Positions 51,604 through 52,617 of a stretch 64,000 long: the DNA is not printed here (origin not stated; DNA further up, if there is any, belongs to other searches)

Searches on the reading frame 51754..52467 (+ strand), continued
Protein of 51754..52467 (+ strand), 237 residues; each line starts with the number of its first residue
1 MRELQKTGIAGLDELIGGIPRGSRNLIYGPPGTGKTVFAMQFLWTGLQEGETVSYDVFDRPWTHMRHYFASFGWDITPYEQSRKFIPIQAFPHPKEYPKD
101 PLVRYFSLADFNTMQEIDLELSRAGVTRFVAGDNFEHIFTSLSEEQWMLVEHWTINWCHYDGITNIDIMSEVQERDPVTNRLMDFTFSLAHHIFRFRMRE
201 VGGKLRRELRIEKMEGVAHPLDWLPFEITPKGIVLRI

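Call 29: search_protein_families(library=ncbifam, proteins=[L051:8705-9721:+, L028:8723-9733:+, L051:7275-7829:+], max_evalue=0.001)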
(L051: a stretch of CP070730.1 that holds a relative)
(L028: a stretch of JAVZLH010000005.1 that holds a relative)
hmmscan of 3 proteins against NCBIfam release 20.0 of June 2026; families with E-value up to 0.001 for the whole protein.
L051:8705-9721:+ (338 aa): 19 families
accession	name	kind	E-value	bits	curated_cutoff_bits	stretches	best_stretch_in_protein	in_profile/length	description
TIGR00476.1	selD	equivalog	4e-25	88.7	125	1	8-272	14-275/311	selenide, water dikinase SelD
TIGR01379.1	thiL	equivalog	1.4e-24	86.7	184.15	1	43-321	33-309/320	thiamine-phosphate kinase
TIGR02124.1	hypE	equivalog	2.7e-22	79.2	251.6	1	45-317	43-311/332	hydrogenase expression/formation protein HypE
NF002098.0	PRK00943.1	equivalog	1.6e-18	66.8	299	1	25-288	40-295/347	selenide, water dikinase SelD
NF010705.0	PRK14105.1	equivalog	5.4e-16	58.4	291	1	8-313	20-333/345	selenide, water dikinase SelD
TIGR01736.1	FGAM_synth_II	equivalog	1.9e-14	52.9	525.75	1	131-320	162-344/718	phosphoribosylformylglycinamidine synthase subunit PurL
NF004353.0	PRK05731.2-2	equivalog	5.5e-13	48.7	301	1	42-268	33-245/311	thiamine-phosphate kinase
TIGR04049.1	AIR_rel_sll0787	hypoth_equivalog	8.9e-12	44.7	321.3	1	63-332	74-316/318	sll0787 family AIR synthase-like protein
NF002290.1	PRK01213.1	equivalog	1.1e-11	43.7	648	1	131-320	162-343/723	phosphoribosylformylglycinamidine synthase subunit PurL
NF004351.0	PRK05731.1-4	equivalog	1.5e-11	44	324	1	71-252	82-251/321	thiamine-phosphate kinase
NF004350.0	PRK05731.1-1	equivalog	1.9e-09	36.9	441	1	36-322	30-312/325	thiamine-phosphate kinase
TIGR03267.1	methan_mark_2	hypoth_equivalog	4e-08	32.7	365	1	33-319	43-308/323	methanogenesis marker 2 protein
NF003672.0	PRK05297.1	equivalog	2.8e-07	28.4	783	1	210-320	871-969/1290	phosphoribosylformylglycinamidine synthase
TIGR01735.1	FGAM_synt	equivalog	1.7e-06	25.8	1123.05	1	213-321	890-984/1307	phosphoribosylformylglycinamidine synthase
TIGR04369.1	fusion_not_SelD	hypoth_equivalog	2.7e-06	25.8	700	1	40-255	390-617/701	oxidoreductase/SelD-related fusion protein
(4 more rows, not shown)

L028:8723-9733:+ (336 aa): 18 families
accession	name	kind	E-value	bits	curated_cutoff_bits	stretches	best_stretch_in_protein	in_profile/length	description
TIGR01379.1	thiL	equivalog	7.8e-26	90.8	184.15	1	52-319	55-313/320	thiamine-phosphate kinase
TIGR00476.1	selD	equivalog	1.4e-24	86.8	125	1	3-270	14-279/311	selenide, water dikinase SelD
TIGR02124.1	hypE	equivalog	1.8e-24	86.3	251.6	1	40-308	44-308/332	hydrogenase expression/formation protein HypE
NF002098.0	PRK00943.1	equivalog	2.5e-18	66.1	299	1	31-251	51-264/347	selenide, water dikinase SelD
NF004353.0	PRK05731.2-2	equivalog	6.9e-16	58.2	301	1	36-299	26-283/311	thiamine-phosphate kinase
NF010705.0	PRK14105.1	equivalog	1.2e-15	57.3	291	1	58-303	78-329/345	selenide, water dikinase SelD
NF002290.1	PRK01213.1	equivalog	6.1e-14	51.1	648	1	62-318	461-707/723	phosphoribosylformylglycinamidine synthase subunit PurL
TIGR03267.1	methan_mark_2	hypoth_equivalog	5.6e-13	48.6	365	1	56-310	76-306/323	methanogenesis marker 2 protein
NF004351.0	PRK05731.1-4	equivalog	5.7e-13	48.7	324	1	65-256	82-261/321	thiamine-phosphate kinase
TIGR01736.1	FGAM_synth_II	equivalog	9.3e-13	47.3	525.75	1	126-314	163-344/718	phosphoribosylformylglycinamidine synthase subunit PurL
NF004350.0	PRK05731.1-1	equivalog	6.9e-11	41.6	441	1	56-321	63-318/325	thiamine-phosphate kinase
TIGR04049.1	AIR_rel_sll0787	hypoth_equivalog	4.3e-09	35.9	321.3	1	56-321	73-311/318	sll0787 family AIR synthase-like protein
NF003672.0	PRK05297.1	equivalog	6.9e-08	30.5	783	1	183-314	850-969/1290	phosphoribosylformylglycinamidine synthase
TIGR00878.1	purM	equivalog_domain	5.1e-07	29.2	236.35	1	62-301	82-330/332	phosphoribosylformylglycinamidine cyclo-ligase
TIGR01735.1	FGAM_synt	equivalog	2.1e-06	25.5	1123.05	1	167-316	856-986/1307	phosphoribosylformylglycinamidine synthase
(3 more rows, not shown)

L051:7275-7829:+ (184 aa): 1 family
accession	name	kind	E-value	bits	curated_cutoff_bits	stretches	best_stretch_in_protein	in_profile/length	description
TIGR02357.1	ECF_ThiT_YuaJ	equivalog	6.1e-38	130.6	108.45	1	11-177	2-175/183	energy-coupled thiamine transporter ThiT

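Call 35: search_solved_structures(query=A1, max_evalue=0.001)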
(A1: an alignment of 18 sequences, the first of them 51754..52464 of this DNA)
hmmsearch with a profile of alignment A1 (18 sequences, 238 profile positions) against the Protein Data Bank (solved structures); distinct sequences matched with E-value up to 0.001: 50.
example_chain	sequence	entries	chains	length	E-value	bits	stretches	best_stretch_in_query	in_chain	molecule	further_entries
8zn5_B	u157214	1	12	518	1e-40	142.8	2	3-234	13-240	KaiC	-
8zn6_F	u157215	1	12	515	2.7e-35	125.1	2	3-235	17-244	KaiC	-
7dy1_A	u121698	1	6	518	9.4e-33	116.7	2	4-234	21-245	Circadian clock protein kinase KaiC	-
4o0m_A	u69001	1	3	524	1e-32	116.7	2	4-234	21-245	Circadian clock protein kinase KaiC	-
5jwq_A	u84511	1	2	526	1.1e-32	116.6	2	4-234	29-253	Circadian clock protein kinase KaiC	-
7x1y_A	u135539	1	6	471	2.2e-32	115.5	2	3-235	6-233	Circadian clock oscillator protein KaiC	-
4ijm_A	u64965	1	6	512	2.6e-32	115.3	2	3-235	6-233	Circadian clock protein kinase KaiC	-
7x1z_A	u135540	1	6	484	3.1e-32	115.1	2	3-235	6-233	Circadian clock oscillator protein KaiC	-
3k0a_A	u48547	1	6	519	3.1e-32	115.1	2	3-235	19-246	Circadian clock protein kinase KaiC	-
7wdc_A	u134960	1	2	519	3.1e-32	115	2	3-235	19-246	Circadian clock protein kinase KaiC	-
1u9i_A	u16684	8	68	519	3.4e-32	114.9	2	3-235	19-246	KaiC | Circadian clock protein kinase kaiC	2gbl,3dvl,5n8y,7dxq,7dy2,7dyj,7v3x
1tf7_A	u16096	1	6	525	3.6e-32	114.9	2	3-235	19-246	KaiC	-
3k09_A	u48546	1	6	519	3.8e-32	114.8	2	3-235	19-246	Circadian clock protein kinase kaiC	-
7dye_A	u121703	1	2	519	3.8e-32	114.8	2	3-235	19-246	Circadian clock protein kinase KaiC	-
3k0c_A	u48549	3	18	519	4e-32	114.7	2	3-235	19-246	Circadian clock protein kinase KaiC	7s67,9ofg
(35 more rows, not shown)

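Call 39: search_protein_families(library=padloc, proteins=[window:51754-52467:+], max_evalue=0.01)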
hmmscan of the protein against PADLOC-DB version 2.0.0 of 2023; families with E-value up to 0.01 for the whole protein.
window:51754-52467:+ (237 aa): 4 families
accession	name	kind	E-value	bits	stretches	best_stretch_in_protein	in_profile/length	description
PDLC04140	mad8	-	0.00032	18.3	1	19-50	24-57/314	mads_8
PDLC02195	IetA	-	0.0039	14.5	1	23-40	138-155/395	-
PDLC03921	MkoA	-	0.0044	12.7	1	26-50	1046-1070/1607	-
PDLC02196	IetA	-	0.008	13.6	0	19-39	119-139/374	-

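Call 59: search_dna_similar(query=window:51754-52464:+, collection=plasmids, mode=protein, max_evalue=0.00001, max_rows=15)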
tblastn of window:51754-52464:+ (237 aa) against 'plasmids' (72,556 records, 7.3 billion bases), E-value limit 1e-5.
Records with a match: 222; places in all: 293; records where one place covers at least 80% of the query: 154.
Best place of each record, by identity: <60% 222.
By first word of the organism name: Sinorhizobium 61; Agrobacterium 51; Rhizobium 19; Azospirillum 9; Ensifer 9; Cereibacter 9; Mesorhizobium 7; Sphingobium 6; Sphingomonas 5; Roseomonas 3; and 31 more.
By predicted mobility (MOB-suite, as given by PLSDB): conjugative 111; non-mobilizable 104; mobilizable 7.
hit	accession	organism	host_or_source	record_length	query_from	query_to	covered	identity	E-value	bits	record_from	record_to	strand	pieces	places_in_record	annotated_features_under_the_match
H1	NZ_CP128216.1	Agrobacterium fabrum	whole organism,plant root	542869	2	233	98%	29.2%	2e-7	114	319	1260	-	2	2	none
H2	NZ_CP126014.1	Bradyrhizobium japonicum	Glycine max,soybean,root nodule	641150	6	235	97%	29.0%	3e-10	67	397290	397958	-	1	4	gvpD: ATPase domain-containing protein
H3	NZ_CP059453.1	Azospirillum brasilense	Prokaryotes,soil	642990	7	235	97%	28.9%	1e-11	71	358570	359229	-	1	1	ATPase domain-containing protein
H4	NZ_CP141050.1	Microvirga lotononidis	-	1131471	6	233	96%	29.0%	6e-10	66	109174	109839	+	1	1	none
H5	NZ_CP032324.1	Azospirillum argentinense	soil sample,Agricultural field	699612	7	235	97%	28.5%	6e-12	72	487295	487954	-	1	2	ATPase domain-containing protein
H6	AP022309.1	Burkholderia sp. SFA1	-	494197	6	235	97%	28.3%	9e-8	118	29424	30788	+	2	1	serine/threonine protein kinase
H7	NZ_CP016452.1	Sinorhizobium sp. RAC02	Microbial isolate,Algal phycosphere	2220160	7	235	97%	28.3%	2e-7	113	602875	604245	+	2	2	none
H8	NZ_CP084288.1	Caballeronia zhejiangensis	Anasa tristis,Cell culture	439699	1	235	99%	27.6%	8e-9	63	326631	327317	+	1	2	ATPase domain-containing protein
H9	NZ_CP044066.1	Cupriavidus pauculus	Homo sapiens,clinical isolate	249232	2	235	99%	27.6%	6e-8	119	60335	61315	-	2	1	ATPase domain-containing protein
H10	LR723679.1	arsenite-oxidising bacterium NT-25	moist arsenopyrite (FeAsS)-containing ...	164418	7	233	96%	28.3%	1e-8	62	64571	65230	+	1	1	circadian clock protein KaiC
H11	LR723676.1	Rhizobium sp. TCK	soil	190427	7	233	96%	28.3%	1e-8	62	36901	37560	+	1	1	circadian clock protein KaiC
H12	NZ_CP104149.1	Sinorhizobium medicae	Trigonella foenum-graecum,cell culture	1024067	2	235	99%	27.1%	8e-11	127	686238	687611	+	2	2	record has no annotation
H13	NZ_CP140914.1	Sinorhizobium medicae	Medicago lupulina,whole organism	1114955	2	235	99%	27.1%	8e-11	127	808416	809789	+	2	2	record has no annotation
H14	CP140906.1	Sinorhizobium medicae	Medicago lupulina,whole organism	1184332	2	235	99%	27.1%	8e-11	127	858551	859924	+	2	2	serine/threonine protein kinase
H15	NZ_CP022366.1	Azospirillum sp. TSH58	single cell,paddy soils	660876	7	235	97%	27.7%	1e-9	65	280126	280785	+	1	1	gvpD: ATPase domain-containing protein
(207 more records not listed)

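Call 60: search_dna_similar(query=window:51754-52464:+, collection=phages, mode=protein, max_evalue=0.00001, max_rows=10)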
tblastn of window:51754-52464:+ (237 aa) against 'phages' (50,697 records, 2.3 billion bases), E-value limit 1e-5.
No match.

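Call 62: find_encoding_contigs(protein=P0122, flank=7000, max_places=2)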
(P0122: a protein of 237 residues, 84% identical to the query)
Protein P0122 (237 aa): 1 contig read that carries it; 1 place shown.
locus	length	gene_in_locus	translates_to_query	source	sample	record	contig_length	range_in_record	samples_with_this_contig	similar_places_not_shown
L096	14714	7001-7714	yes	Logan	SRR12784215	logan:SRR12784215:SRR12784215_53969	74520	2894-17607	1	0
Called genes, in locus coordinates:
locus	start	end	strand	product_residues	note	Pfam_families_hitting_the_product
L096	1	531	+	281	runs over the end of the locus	PF13860:FlgD_ig (weak), PF18962:Por_Secre_tail (weak)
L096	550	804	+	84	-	PF05402:PqqD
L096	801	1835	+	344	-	PF02655:ATP-grasp_3 (weak), PF15632:ATPgrasp_Ter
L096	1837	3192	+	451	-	PF00278:Orn_DAP_Arg_deC, PF02784:Orn_Arg_deC_N, PF01168:Ala_racemase_N (weak)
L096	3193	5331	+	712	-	PF03253:UT, PF01551:Peptidase_M23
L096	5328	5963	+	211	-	PF13174:TPR_6 (faint), PF23914:TPR_CcmH_CycH (faint), PF00515:TPR_1 (faint), PF07719:TPR_2 (faint), PF13424:TPR_12 (faint), PF13181:TPR_8 (weak), PF13432:TPR_16 (weak), PF14559:TPR_19 (weak), +4 more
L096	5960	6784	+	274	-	-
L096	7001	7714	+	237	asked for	PF06745:ATPase, PF13481:AAA_25 (weak)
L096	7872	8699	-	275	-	PF01048:PNP_UDP_1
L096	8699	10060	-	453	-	PF01773:Nucleos_tra2_N, PF07670:Gate, PF07662:Nucleos_tra2_C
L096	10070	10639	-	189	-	PF00265:TK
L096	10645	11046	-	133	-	PF00383:dCMP_cyt_deam_1, PF08211:dCMP_cyt_deam_2, PF14421:LmjF365940-deam (faint)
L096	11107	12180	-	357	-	PF13506:Glyco_transf_21, PF00535:Glycos_transf_2, PF10111:Glyco_tranf_2_2, PF13641:Glyco_tranf_2_3 (weak)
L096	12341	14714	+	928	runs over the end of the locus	PF13088:BNR_2 (faint), PF02012:BNR (faint), PF18962:Por_Secre_tail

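Call 70: search_solved_structures(query=window:51754-52464:+, max_evalue=1e-15, show_alignments=2)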
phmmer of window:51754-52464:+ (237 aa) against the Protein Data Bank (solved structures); distinct sequences matched with E-value up to 1e-15: 36.
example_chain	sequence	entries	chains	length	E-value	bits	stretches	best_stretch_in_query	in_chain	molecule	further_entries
8zn5_B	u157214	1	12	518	3.2e-28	102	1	6-231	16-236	KaiC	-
2dr3_A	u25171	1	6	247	1.5e-27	99.8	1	5-93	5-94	UPF0273 protein PH0284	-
3cmu_A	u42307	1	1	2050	1e-25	93.9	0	7-55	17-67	Protein recA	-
3cmt_A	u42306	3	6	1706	1.7e-21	80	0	7-55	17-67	Protein recA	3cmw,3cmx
8zn6_F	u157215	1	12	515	7.2e-21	78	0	6-234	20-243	KaiC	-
7dy1_A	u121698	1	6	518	1.1e-20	77.4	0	7-229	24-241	Circadian clock protein kinase KaiC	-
4o0m_A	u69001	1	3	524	1.1e-20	77.3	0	7-229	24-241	Circadian clock protein kinase KaiC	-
5jwq_A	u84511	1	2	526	1.3e-20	77.1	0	7-229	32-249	Circadian clock protein kinase KaiC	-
2zts_A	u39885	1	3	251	4.9e-19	71.9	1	6-235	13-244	Putative uncharacterized protein PH0186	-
7wdc_A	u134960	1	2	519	6e-19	71.6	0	6-233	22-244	Circadian clock protein kinase KaiC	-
7x1y_A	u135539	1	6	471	1.2e-18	70.7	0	6-233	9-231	Circadian clock oscillator protein KaiC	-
3k09_A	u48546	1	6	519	1.2e-18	70.7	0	6-233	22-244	Circadian clock protein kinase kaiC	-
3k0e_A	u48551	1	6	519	1.3e-18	70.6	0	6-233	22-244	Circadian clock protein kinase KaiC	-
7x1z_A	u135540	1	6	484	1.3e-18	70.5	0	6-233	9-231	Circadian clock oscillator protein KaiC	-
4ijm_A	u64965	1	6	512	1.4e-18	70.4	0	6-233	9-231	Circadian clock protein kinase KaiC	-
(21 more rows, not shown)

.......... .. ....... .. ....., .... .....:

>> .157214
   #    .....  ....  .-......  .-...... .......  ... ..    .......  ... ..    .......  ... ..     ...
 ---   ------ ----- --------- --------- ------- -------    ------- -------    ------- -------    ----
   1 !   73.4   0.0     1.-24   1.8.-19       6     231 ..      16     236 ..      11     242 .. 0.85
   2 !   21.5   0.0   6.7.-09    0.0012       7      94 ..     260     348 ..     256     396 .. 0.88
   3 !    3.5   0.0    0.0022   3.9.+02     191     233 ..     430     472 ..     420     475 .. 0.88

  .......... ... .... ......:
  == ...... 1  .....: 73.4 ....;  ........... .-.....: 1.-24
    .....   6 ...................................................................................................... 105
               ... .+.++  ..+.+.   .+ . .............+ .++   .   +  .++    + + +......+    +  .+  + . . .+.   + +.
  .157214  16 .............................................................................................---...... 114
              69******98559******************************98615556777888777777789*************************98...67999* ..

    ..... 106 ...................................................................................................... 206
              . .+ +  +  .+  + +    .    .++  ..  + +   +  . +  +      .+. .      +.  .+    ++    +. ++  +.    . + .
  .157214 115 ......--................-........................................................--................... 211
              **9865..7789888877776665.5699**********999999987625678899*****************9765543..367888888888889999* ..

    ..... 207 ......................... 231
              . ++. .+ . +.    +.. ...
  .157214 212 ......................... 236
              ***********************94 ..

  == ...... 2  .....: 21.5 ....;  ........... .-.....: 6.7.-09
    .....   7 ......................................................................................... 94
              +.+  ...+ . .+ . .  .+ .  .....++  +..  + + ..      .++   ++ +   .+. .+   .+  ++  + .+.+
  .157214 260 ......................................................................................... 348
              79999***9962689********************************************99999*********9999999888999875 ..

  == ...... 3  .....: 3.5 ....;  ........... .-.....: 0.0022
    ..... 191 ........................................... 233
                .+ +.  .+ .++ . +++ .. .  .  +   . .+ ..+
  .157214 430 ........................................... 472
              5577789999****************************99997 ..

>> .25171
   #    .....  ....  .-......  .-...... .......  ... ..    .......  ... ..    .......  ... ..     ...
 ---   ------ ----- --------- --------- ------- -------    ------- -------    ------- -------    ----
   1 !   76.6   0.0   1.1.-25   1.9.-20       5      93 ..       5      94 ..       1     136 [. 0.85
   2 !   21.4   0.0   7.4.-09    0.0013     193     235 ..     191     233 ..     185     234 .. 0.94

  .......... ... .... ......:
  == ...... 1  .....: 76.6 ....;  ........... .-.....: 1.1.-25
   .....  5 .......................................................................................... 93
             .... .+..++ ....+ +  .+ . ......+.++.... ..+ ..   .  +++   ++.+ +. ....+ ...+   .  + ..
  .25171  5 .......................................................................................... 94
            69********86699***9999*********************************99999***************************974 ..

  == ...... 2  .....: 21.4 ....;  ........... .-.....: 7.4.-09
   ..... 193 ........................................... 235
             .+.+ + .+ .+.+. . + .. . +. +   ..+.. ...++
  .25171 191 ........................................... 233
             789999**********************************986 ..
